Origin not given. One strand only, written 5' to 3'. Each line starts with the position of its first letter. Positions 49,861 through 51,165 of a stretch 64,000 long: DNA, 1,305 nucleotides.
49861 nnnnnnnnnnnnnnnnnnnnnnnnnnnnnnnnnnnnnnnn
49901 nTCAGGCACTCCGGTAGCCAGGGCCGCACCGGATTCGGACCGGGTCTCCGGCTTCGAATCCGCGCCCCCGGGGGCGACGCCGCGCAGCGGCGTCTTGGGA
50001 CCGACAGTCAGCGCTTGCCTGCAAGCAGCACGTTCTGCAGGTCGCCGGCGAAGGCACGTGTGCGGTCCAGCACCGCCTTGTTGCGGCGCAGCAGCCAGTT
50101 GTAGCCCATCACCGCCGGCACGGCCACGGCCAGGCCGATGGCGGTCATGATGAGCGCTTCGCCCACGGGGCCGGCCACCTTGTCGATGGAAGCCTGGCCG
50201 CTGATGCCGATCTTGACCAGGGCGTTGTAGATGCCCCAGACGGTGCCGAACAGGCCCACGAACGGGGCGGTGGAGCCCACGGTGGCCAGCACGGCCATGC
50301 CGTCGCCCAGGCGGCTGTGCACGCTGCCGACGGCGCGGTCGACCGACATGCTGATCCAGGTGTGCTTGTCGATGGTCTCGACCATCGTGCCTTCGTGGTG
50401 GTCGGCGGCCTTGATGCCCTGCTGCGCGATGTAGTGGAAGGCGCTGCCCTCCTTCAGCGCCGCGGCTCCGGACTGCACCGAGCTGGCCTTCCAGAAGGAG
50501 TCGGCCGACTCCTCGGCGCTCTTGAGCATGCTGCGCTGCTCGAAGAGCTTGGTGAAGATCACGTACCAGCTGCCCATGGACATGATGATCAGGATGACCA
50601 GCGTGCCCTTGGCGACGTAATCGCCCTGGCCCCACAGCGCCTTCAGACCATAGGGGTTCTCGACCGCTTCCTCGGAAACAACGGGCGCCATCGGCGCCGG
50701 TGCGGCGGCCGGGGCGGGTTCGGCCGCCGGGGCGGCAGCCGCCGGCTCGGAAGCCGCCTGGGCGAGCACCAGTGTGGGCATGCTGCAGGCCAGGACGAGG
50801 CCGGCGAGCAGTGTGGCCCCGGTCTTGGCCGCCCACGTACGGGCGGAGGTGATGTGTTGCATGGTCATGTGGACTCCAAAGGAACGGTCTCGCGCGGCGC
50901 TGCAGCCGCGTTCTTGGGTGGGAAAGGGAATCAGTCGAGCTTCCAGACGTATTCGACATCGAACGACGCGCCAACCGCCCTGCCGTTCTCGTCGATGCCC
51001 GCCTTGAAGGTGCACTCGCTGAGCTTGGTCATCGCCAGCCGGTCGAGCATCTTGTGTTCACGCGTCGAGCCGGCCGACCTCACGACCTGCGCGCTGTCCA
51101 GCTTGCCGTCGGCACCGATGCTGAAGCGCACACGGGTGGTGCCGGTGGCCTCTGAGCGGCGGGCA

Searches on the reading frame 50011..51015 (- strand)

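Call 80: search_protein_families(library=pfam, proteins=[window:50011-51015:-], max_evalue=0.00001)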
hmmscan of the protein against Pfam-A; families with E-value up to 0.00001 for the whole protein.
window:50011-51015:- (335 aa): 1 family
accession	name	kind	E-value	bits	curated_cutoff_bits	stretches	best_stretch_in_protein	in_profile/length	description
PF01618.21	MotA_ExbB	-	9.7e-30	103.4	22.9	1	213-318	19-124/127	MotA/TolQ/ExbB proton channel family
